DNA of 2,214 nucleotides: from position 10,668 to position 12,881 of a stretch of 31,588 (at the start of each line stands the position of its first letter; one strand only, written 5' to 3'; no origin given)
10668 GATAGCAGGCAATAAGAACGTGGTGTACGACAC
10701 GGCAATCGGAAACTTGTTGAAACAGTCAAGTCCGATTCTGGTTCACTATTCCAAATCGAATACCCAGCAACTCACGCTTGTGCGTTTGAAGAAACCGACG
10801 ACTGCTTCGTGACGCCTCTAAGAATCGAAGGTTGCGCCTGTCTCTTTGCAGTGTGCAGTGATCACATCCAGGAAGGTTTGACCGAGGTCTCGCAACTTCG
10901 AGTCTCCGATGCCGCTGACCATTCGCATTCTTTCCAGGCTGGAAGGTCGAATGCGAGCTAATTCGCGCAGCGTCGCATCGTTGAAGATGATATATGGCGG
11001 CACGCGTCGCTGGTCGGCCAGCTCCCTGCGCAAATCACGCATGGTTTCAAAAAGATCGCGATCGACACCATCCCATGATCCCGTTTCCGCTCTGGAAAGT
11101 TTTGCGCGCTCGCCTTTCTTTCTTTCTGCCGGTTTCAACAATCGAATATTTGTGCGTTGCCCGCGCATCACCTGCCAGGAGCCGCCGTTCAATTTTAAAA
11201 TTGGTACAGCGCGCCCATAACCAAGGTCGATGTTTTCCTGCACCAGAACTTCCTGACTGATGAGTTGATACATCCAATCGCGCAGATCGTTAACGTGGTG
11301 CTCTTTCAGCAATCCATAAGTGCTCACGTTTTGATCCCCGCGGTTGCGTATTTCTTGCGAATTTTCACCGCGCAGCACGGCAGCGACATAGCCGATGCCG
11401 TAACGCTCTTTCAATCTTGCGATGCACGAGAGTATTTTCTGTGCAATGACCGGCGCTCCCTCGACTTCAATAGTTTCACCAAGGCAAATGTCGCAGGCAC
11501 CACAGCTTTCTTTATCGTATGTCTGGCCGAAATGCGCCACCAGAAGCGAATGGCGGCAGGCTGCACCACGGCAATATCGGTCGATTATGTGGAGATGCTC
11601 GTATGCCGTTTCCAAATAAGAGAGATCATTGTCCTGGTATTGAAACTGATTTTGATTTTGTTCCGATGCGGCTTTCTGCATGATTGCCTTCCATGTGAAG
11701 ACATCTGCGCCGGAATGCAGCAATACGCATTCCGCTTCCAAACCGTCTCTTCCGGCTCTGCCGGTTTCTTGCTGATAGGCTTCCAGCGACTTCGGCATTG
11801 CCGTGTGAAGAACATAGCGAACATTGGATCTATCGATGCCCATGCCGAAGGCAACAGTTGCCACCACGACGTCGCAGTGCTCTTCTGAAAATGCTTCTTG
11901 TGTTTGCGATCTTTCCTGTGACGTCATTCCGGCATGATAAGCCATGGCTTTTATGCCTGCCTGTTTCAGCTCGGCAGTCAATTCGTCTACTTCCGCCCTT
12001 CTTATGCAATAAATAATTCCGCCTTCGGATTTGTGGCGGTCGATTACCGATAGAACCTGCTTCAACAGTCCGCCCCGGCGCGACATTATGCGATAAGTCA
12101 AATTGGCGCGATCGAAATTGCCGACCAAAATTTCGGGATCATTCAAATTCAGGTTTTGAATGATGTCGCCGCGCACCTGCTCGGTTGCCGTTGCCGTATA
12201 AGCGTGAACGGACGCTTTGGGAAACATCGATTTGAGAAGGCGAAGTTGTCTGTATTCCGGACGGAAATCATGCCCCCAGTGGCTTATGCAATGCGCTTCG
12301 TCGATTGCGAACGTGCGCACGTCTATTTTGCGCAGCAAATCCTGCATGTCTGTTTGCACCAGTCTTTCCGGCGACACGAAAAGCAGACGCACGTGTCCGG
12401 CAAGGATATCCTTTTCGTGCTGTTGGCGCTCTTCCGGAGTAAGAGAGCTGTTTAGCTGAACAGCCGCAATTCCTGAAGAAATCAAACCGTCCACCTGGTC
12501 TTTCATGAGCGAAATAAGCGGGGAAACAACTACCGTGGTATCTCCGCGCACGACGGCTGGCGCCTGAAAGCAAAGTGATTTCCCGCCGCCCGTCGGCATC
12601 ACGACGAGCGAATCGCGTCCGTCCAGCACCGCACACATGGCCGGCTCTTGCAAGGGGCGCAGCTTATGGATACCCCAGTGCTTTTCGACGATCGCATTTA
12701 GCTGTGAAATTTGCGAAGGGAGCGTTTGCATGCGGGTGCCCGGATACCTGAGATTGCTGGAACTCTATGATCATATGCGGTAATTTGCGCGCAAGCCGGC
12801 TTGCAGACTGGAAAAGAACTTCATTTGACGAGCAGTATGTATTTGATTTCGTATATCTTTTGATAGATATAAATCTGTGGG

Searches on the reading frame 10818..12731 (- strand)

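Call 71: search_protein_families(library=pfam, proteins=[window:10818-12731:-], max_evalue=0.001)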
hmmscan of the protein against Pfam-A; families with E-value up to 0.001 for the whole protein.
window:10818-12731:- (637 aa): 6 families
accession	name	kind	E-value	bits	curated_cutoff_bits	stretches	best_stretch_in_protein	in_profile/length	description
PF00270.35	DEAD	-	3.9e-26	92.2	26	1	25-186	1-164/167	DEAD/DEAH box helicase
PF09382.16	RQC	-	8.3e-25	87.3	23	1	428-535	9-109/114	RQC domain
PF00271.37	Helicase_C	-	6.8e-24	84.7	23.5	1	225-330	5-110/110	Helicase conserved C-terminal domain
PF00570.28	HRDC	-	1.2e-19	70.5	23.8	1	558-624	2-68/68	HRDC domain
PF16124.10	RecQ_Zn_bind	-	3.1e-10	41.1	25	1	343-417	3-66/66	RecQ zinc-binding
PF04851.21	ResIII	-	9.4e-05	22.8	22.5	1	22-181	2-161/164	Type III restriction enzyme, res subunit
